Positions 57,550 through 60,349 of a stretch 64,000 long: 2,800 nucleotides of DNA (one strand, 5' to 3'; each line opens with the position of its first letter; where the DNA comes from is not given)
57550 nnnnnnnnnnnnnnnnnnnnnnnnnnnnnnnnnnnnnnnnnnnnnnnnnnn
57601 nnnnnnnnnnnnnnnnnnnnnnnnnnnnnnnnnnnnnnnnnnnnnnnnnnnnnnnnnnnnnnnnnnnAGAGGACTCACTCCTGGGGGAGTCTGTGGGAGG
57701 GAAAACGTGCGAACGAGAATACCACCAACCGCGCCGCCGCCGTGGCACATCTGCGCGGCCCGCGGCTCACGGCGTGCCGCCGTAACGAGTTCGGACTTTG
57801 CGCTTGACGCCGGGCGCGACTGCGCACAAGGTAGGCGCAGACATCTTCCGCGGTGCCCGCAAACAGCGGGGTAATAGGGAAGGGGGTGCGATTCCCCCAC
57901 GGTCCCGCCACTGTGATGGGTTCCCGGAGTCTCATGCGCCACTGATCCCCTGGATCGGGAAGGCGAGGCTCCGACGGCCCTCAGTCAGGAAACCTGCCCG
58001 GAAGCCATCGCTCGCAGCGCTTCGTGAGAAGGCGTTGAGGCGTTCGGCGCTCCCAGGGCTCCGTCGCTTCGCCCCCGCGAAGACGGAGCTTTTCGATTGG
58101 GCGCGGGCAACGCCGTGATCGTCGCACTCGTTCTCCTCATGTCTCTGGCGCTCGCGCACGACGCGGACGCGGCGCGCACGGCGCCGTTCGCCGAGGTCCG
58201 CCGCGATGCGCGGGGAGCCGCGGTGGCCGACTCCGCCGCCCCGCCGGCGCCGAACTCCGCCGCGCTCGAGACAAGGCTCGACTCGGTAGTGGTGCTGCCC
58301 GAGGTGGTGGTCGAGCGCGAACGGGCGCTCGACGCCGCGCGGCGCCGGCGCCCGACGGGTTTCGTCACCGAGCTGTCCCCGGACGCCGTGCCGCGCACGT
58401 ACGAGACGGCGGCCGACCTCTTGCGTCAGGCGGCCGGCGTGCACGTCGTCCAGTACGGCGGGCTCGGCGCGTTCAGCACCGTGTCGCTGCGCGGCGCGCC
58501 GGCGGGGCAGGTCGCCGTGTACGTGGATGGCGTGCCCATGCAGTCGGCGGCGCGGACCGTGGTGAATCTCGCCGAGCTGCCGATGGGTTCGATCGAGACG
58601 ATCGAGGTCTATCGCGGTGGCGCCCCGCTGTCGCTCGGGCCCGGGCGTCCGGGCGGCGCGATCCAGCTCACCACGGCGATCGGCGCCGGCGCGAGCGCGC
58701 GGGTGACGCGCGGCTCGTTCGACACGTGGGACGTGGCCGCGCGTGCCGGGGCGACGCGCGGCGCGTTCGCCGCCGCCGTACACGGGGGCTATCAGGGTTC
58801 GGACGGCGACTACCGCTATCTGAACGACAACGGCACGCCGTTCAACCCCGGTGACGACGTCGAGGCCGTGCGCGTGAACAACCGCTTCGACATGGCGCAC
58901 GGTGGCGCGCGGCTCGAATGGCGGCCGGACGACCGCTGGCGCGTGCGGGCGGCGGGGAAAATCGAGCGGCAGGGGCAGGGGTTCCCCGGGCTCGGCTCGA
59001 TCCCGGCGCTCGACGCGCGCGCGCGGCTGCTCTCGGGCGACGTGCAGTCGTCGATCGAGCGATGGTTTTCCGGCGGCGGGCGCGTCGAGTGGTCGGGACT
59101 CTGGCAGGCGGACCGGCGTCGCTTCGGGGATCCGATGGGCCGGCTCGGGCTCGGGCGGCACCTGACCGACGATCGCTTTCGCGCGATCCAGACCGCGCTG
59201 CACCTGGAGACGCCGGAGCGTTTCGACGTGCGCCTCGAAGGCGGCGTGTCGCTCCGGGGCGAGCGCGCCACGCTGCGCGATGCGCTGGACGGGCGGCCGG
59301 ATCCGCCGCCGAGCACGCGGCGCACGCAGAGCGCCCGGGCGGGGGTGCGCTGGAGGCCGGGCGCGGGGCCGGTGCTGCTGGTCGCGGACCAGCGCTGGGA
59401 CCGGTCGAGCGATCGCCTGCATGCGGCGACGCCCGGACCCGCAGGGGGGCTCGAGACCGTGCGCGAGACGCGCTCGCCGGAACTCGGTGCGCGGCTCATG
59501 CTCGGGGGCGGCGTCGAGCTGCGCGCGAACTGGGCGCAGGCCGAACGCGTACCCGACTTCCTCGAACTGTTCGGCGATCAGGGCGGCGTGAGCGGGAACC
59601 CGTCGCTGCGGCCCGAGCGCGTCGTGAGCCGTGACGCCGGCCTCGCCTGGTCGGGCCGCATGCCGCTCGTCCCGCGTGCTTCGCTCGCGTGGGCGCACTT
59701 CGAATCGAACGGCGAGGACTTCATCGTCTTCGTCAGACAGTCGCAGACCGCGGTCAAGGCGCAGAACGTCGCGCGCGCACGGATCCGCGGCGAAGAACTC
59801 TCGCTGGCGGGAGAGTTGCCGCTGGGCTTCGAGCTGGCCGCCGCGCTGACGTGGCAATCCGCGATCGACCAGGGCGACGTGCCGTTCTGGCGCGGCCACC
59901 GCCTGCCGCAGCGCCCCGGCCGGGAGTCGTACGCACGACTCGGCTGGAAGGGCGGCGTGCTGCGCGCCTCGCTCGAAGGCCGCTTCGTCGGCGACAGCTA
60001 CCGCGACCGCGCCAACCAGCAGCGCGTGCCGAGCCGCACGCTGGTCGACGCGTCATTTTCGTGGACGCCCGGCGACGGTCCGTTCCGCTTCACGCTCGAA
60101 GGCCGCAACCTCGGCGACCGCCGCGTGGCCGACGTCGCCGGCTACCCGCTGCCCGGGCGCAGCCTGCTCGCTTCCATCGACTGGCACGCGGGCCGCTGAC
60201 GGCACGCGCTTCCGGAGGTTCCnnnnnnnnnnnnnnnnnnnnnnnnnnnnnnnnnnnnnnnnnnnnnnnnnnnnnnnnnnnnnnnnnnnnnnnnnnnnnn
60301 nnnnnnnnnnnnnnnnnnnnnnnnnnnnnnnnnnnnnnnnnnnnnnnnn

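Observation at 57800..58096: Textbook cobalamin riboswitch with a terminator that swallows the RBS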

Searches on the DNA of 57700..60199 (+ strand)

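Call 16: search_rna_families(sources=[L002, L003, L004, L005, L006, L007, L008, L009, L010, L011, L012, L013, L014, L015, L016, L017, L018, L019, L020, L021], threshold=gathering)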
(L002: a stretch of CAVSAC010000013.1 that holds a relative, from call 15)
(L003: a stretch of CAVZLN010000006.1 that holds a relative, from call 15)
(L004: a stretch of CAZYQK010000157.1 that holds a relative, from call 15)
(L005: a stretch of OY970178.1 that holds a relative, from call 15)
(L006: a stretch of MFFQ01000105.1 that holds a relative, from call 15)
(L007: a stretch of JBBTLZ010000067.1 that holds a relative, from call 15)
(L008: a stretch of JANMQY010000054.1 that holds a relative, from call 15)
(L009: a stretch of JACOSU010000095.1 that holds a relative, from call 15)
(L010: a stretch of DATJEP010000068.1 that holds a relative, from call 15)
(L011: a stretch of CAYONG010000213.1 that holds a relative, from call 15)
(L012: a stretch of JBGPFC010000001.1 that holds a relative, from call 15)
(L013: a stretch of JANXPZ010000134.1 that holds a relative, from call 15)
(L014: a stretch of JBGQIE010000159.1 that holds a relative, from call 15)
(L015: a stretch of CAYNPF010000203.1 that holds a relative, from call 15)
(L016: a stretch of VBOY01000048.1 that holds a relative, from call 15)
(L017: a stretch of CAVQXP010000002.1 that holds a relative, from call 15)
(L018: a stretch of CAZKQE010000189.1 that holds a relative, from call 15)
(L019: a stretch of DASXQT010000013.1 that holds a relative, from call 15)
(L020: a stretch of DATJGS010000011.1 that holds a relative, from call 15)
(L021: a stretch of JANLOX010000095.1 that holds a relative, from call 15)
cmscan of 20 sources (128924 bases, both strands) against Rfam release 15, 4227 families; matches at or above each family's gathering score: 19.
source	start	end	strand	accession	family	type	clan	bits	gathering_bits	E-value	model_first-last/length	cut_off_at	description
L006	2229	2413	+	RF00174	Cobalamin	Cis-reg; riboswitch;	CL00101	114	31.5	1.6e-27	1-189/189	no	Cobalamin riboswitch aptamer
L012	2100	2282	+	RF00174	Cobalamin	Cis-reg; riboswitch;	CL00101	112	31.5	6.2e-27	1-189/189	no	Cobalamin riboswitch aptamer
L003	2144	2326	+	RF00174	Cobalamin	Cis-reg; riboswitch;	CL00101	111.4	31.5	9.1e-27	1-189/189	no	Cobalamin riboswitch aptamer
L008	2160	2339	+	RF00174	Cobalamin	Cis-reg; riboswitch;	CL00101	109.4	31.5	3.4e-26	1-189/189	no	Cobalamin riboswitch aptamer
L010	2238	2418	+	RF00174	Cobalamin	Cis-reg; riboswitch;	CL00101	105.5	31.5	4.5e-25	1-189/189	no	Cobalamin riboswitch aptamer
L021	2166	2356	+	RF00174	Cobalamin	Cis-reg; riboswitch;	CL00101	105.2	31.5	5.5e-25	1-189/189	no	Cobalamin riboswitch aptamer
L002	2142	2324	+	RF00174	Cobalamin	Cis-reg; riboswitch;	CL00101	104.2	31.5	1.1e-24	1-189/189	no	Cobalamin riboswitch aptamer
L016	2241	2421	+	RF00174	Cobalamin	Cis-reg; riboswitch;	CL00101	100.2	31.5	1.4e-23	1-189/189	no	Cobalamin riboswitch aptamer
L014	603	803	+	RF00174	Cobalamin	Cis-reg; riboswitch;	CL00101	98.6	31.5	4.3e-23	1-189/189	no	Cobalamin riboswitch aptamer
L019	2229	2410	+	RF00174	Cobalamin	Cis-reg; riboswitch;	CL00101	97.4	31.5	9.2e-23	1-189/189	no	Cobalamin riboswitch aptamer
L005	2181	2362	+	RF00174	Cobalamin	Cis-reg; riboswitch;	CL00101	97.3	31.5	9.7e-23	1-189/189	no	Cobalamin riboswitch aptamer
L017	2041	2197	+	RF00174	Cobalamin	Cis-reg; riboswitch;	CL00101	96.7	31.5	1.4e-22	14-177/189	no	Cobalamin riboswitch aptamer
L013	1985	2146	+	RF00174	Cobalamin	Cis-reg; riboswitch;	CL00101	92.7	31.5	2e-21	14-177/189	no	Cobalamin riboswitch aptamer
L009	2235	2414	+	RF00174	Cobalamin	Cis-reg; riboswitch;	CL00101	81.7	31.5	2.8e-18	1-189/189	no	Cobalamin riboswitch aptamer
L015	1694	1818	+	RF00174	Cobalamin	Cis-reg; riboswitch;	CL00101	81.5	31.5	3.3e-18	45-169/189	no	Cobalamin riboswitch aptamer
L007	2179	2409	+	RF00174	Cobalamin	Cis-reg; riboswitch;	CL00101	79.6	31.5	1.1e-17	1-189/189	no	Cobalamin riboswitch aptamer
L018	1931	2124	+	RF00174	Cobalamin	Cis-reg; riboswitch;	CL00101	72.3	31.5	1.4e-15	14-177/189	no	Cobalamin riboswitch aptamer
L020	2232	2411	+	RF00174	Cobalamin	Cis-reg; riboswitch;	CL00101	71.1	31.5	3.1e-15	1-189/189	no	Cobalamin riboswitch aptamer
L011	2104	2309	+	RF00174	Cobalamin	Cis-reg; riboswitch;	CL00101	69.4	31.5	9.3e-15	14-177/189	no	Cobalamin riboswitch aptamer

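Call 46: search_rna_families(source=window, start=57700, end=58250, threshold=evalue, max_evalue=5)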
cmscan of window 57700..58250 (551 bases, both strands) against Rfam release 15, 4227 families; matches with E-value up to 5: 3.
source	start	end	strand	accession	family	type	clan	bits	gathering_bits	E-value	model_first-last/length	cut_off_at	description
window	57833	58015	+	RF00174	Cobalamin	Cis-reg; riboswitch;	CL00101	104.7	31.5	3.3e-27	1-189/189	no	Cobalamin riboswitch aptamer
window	57877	57936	+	RF03078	chrB-a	Cis-reg;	-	16.7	43.9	2.2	1-80/80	no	chrB-a RNA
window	57882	57898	+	RF04321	tmRNA_permuted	Gene;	-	12.7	47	2.3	36-52/213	no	permuted transfer-messenger RNA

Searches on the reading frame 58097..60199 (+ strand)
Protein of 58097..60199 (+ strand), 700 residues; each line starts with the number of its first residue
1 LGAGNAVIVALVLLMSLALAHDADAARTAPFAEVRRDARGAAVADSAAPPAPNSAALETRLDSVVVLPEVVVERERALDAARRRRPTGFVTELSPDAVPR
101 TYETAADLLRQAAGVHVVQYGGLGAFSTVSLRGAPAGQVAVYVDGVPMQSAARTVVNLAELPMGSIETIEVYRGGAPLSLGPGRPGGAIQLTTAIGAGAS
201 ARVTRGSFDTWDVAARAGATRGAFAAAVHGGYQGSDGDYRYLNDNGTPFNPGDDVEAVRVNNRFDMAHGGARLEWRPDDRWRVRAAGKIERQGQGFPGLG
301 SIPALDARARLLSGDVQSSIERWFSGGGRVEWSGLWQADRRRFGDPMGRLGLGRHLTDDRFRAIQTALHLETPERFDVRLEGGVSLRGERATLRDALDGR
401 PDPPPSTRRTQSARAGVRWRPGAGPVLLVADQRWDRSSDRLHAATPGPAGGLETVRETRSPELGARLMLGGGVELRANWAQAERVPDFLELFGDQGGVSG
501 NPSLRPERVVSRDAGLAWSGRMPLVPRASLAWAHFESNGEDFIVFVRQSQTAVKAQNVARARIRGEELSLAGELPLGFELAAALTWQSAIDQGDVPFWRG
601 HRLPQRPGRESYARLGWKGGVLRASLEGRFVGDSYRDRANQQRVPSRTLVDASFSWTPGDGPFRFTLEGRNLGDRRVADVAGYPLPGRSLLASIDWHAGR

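Call 10: search_protein_families(library=pfam, proteins=[window:58097-60199:+])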
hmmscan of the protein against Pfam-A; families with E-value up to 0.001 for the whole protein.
window:58097-60199:+ (700 aa): 2 families
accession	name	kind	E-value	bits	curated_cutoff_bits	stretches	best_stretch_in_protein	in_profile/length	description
PF00593.30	TonB_dep_Rec_b-barrel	-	1.2e-33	118.1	27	1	221-672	18-436/436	TonB dependent receptor-like, beta-barrel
PF07715.20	Plug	-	2.1e-17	64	23.9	1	100-188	19-107/107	TonB-dependent Receptor Plug Domain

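Call 12: find_encoding_contigs(protein=window:58097-60196:+, flank=3000, max_places=4)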
Protein seq(700 aa) (700 aa): 1 contig read that carries it; 1 place shown.
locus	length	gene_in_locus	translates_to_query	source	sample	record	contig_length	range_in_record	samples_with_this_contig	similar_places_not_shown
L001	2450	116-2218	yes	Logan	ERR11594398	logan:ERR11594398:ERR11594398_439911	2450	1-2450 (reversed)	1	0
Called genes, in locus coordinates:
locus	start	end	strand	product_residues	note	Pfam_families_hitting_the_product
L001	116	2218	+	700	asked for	PF07715:Plug, PF00593:TonB_dep_Rec_b-barrel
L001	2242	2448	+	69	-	?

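Call 13: find_homologous_proteins(query=window:58097-60199:+, max_evalue=1e-20)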
Query window:58097-60199:+ (700 aa): 246 proteins with E <= 1e-20 among 8000 candidates; the best 120 are listed.
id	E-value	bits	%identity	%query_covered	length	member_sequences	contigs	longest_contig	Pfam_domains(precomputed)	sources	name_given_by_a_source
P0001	0.0e+0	1551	100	100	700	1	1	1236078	PF07715.21,PF00593.31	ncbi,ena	-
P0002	8.6e-294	995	68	100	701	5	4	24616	PF07715.21,PF00593.31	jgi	jgi:iron complex outermembrane receptor protein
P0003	4.1e-285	966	66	100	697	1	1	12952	PF07715.21,PF00593.31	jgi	jgi:iron complex outermembrane receptor protein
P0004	5.7e-280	949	66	100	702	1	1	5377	PF07715.21,PF00593.31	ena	-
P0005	2.6e-264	897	65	94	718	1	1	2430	PF07715.21,PF00593.31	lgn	-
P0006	4.5e-239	814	62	91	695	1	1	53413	PF07715.21,PF00593.31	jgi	jgi:iron complex outermembrane receptor protein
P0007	1.9e-193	663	52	91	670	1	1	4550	PF07715.21,PF00593.31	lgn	-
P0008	1.4e-190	653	49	93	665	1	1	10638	PF07715.21,PF00593.31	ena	-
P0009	9.2e-183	628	52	91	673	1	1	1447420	PF07715.21,PF00593.31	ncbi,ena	-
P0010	1.9e-181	623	53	91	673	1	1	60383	PF07715.21,PF00593.31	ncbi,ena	-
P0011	2.1e-181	623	51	91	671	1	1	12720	PF07715.21,PF00593.31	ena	-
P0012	2.7e-181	623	51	93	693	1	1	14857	PF07715.21,PF00593.31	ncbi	-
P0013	6.3e-180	618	52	93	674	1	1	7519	PF07715.21,PF00593.31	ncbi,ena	ncbi:MAG: TonB-dependent receptor [Candidatus Eisenbacteria bacterium]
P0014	1.1e-178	614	51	90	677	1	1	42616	PF07715.21,PF00593.31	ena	-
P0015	2.2e-178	613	50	99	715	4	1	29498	PF07715.21,PF00593.31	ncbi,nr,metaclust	ncbi:MAG: hypothetical protein A2W00_10475 [Candidatus Eisenbacteria bacterium RBG_16_71_46]|nr:MAG:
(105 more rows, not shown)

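Call 15: find_related_loci(query=A1, collection=genome_contigs, flank=2500)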
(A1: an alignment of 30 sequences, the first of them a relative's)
Query A1 (700 aa) in genome_contigs; peptide patterns used: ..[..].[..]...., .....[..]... (x = any residue, [..] = any of these).
452 stretches matched a pattern; 205 encode a relative of the query (tblastn E <= 1e-3); the best 80 are kept; 80 distinct loci.
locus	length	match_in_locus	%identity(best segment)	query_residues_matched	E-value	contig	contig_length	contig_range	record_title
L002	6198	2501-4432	53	62-699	0e+0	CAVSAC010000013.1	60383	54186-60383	MAG: Candidatus Eisenbacteria bacterium isolate MFD05942.bin.1.32 genome assembly, contig: contig_18586, whole genome sh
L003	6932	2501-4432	52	62-699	1e-176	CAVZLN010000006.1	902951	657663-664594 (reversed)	MAG: Candidatus Eisenbacteria bacterium isolate MFD05942.bin.1.102 genome assembly, contig: contig_7746, whole genome sh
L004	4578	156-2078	51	62-699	1e-174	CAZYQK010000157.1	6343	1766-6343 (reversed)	MAG TPA_asm: uncultured bacterium isolate SRP119689_co1_84 genome assembly, contig: NODE_20238_length_6343_cov_7.726304,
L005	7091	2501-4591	49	2-696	2e-172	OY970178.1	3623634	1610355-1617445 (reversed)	MAG: Candidatus Eisenbacteria bacterium isolate MFD05942.bin.c.1 genome assembly, chromosome: 1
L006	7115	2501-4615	50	2-699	1e-172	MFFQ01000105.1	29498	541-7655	MAG: Candidatus Eisenbacteria bacterium RBG_16_71_46 RBG_16_scaffold_6734, whole genome shotgun sequence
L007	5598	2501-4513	51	38-699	6e-172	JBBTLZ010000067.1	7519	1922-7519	MAG: Candidatus Eisenbacteria bacterium isolate H32-bin110_1 H32_bin110_1_000000000067, whole genome shotgun sequence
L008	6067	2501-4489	49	40-699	1e-170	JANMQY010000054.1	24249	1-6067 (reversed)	MAG: Candidatus Eisenbacteria bacterium isolate OTE_51_metabat_109 OTE_51_k141_4446437, whole genome shotgun sequence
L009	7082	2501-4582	46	2-699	4e-167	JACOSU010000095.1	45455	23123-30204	MAG: Candidatus Eisenbacteria bacterium isolate NC_groundwater_26_Pr7_B-0.1um_68_11 FFV18_Bp1_scaffold_277827, whole gen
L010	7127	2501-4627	48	2-699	2e-163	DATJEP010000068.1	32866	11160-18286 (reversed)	MAG TPA_asm: Candidatus Udaeobacter sp. isolate SMAG_U15436 k141_3210765, whole genome shotgun sequence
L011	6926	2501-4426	48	62-699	1e-162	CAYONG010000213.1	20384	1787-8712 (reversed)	MAG TPA_asm: uncultured bacterium isolate binchicken_co165_111 genome assembly, contig: k141_1523085, whole genome shotg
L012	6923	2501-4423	50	62-699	6e-160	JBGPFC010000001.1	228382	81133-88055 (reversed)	MAG: Candidatus Eisenbacteria bacterium isolate OBJ_0618_7090110_76 k141_8381585_length_228382_cov_29.5388, whole genome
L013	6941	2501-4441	49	62-697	1e-159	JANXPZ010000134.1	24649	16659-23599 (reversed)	MAG: Candidatus Eisenbacteria bacterium isolate GL140_4_concoct_147_sub GL140_4_k141_2123762, whole genome shotgun seque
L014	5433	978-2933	47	52-698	4e-159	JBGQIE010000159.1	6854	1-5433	MAG: Candidatus Eisenbacteria bacterium isolate OBJ2_061818_070_56 k141_115455_length_6854_cov_12.7143, whole genome sho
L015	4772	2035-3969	48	62-697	2e-162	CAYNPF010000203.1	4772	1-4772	MAG TPA_asm: uncultured bacterium isolate SRP089250_co1_36 genome assembly, contig: NODE_35635_length_4772_cov_4.266059,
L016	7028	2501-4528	46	1-695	2e-158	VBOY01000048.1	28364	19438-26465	MAG: Candidatus Eisenbacteria bacterium isolate WS_8 14_1009_16_40cm_scaffold_2874, whole genome shotgun sequence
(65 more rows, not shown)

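Call 31: find_related_loci(query=A1, collection=metagenome_contigs, flank=1200)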
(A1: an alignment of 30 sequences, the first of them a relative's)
Query A1 (700 aa) in metagenome_contigs; peptide patterns used: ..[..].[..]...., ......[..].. (x = any residue, [..] = any of these).
466 stretches matched a pattern; 268 encode a relative of the query (tblastn E <= 1e-3); the best 80 are kept; 80 distinct loci.
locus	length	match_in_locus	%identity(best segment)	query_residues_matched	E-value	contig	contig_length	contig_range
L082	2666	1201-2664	64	1-486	0e+0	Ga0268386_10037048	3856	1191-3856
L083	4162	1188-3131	50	62-699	1e-179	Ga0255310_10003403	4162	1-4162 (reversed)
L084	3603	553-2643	49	2-696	0e+0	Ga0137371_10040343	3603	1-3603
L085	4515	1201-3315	50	2-699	6e-173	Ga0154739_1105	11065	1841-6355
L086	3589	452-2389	51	62-696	7e-174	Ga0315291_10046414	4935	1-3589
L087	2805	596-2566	50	46-697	2e-180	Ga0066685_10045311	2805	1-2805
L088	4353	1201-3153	49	51-695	3e-168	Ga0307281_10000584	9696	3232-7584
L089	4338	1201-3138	50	62-696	6e-167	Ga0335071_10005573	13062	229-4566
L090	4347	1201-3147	49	62-699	2e-164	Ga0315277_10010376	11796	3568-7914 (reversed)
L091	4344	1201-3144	47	52-695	3e-164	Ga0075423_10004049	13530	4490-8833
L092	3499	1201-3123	48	64-700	1e-165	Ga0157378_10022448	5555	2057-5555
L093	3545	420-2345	49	62-699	4e-168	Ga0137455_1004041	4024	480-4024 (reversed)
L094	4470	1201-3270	46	2-696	2e-162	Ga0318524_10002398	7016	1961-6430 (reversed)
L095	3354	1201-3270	46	2-696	1e-163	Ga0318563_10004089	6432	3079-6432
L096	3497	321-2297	48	41-699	2e-163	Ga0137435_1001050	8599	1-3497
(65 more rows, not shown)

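Call 60: search_protein_families(library=ncbifam, proteins=[window:58115-60199:+], max_evalue=0.01)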
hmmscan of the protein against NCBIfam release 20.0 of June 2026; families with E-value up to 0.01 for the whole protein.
window:58115-60199:+ (694 aa): 22 families
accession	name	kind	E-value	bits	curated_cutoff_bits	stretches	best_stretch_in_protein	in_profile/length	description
NF038079.1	TonB_sider_MxcH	equivalog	3.1e-35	121.5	925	2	29-234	84-290/792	TonB-dependent siderophore myxochelin receptor MxcH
TIGR01779.1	TonB-B12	equivalog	7.1e-27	94.2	599.7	2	97-231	63-201/614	TonB-dependent vitamin B12 receptor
TIGR01783.1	TonB-siderophor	subfamily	1.2e-21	77.1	223.5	2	97-219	20-139/649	TonB-dependent siderophore receptor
TIGR01786.1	TonB-hemlactrns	subfamily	1.7e-19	69.6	323.75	2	453-582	438-586/719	TonB-dependent hemoglobin/transferrin/lactoferrin family receptor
TIGR01785.1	TonB-hemin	subfamily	1.6e-16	59.9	316.85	2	95-286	34-224/677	TonB-dependent heme/hemoglobin receptor family protein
NF007926.1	PRK10641.1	equivalog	2e-13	49.8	836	1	99-212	64-181/617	TonB-dependent vitamin B12 receptor BtuB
NF041535.1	TonB_rec_PqqU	equivalog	5.1e-10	38.3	1200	1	524-645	489-615/676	TonB-dependent receptor PqqU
TIGR01782.1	TonB-Xanth-Caul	subfamily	1.2e-08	33.7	310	1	488-674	632-842/868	TonB-dependent receptor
NF049944.1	TonB_dep_PUIUD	equivalog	1.2e-06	27.2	850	1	95-200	74-182/686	TonB-dependent receptor, PUIUD motif-type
TIGR01776.1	TonB-tbp-lbp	subfamily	1.5e-06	26.5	468.8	1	98-187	89-188/946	lactoferrin/transferrin family TonB-dependent receptor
NF010651.0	PRK14050.1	equivalog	6.5e-06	24.5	884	0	101-187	102-185/730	TonB-dependent siderophore receptor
NF010012.0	PRK13486.1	equivalog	1.1e-05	24.1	924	0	94-187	57-157/696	TonB-dependent receptor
NF049947.1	TonB_dep_PCPU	exception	3.1e-05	22.4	800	1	95-230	67-214/685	TonB-dependent receptor, PCPU motif-type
NF010038.0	PRK13513.1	equivalog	5.4e-05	21.9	942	0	490-651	443-618/659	ligand-gated channel protein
NF047944.1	FoxamRcptFoxA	equivalog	6.9e-05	21.3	1300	1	105-187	76-162/697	ferrioxamine B receptor FoxA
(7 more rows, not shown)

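Call 63: search_solved_structures(query=window:58115-60199:+, max_evalue=0.001)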
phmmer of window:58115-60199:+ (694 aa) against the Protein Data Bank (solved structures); distinct sequences matched with E-value up to 0.001: 21.
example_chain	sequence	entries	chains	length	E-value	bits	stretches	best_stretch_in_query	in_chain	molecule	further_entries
9gbc_A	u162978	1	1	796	5.7e-11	44.8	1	75-214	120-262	TonB-linked outer membrane receptor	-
3rgm_A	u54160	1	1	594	2e-09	39.7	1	80-210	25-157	Vitamin B12 transporter BtuB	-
1nqf_A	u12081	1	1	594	2.1e-09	39.7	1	80-210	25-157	Vitamin B12 receptor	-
3rgn_A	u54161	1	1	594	2.1e-09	39.7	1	80-210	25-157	Vitamin B12 transporter BtuB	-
1nqe_A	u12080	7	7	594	2.1e-09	39.6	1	80-210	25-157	Vitamin B12 receptor | Vitamin B12 transporter btuB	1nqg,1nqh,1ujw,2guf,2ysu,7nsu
2gsk_A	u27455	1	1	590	2.3e-09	39.5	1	80-210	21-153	Vitamin B12 transporter btuB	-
3m8b_A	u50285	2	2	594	2.3e-09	39.5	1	81-210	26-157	Vitamin B12 transporter btuB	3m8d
8blw_A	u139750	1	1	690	8.1e-08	34.4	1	99-688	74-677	Vitamin B12 transporter BtuB1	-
6v81_A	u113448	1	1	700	1.4e-07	33.6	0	523-646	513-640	Probable TonB-dependent receptor YncD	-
9c4o_A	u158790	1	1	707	1.5e-07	33.6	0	523-646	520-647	Pyrroloquinoline quinone transporter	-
3qlb_A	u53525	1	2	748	3.1e-07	32.5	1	552-650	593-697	Enantio-pyochelin receptor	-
8bmx_C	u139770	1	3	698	5.2e-07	31.7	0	97-239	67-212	Putative TonB-linked outer membrane receptor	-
8p97_A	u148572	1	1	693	1.8e-06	30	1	99-239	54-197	TonB-dependent receptor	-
8p98_A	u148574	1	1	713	2e-06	29.8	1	99-239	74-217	Vitamin B12 transporter BtuB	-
6i96_A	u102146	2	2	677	4.9e-06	28.5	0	97-188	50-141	Metal-pseudopaline receptor CntO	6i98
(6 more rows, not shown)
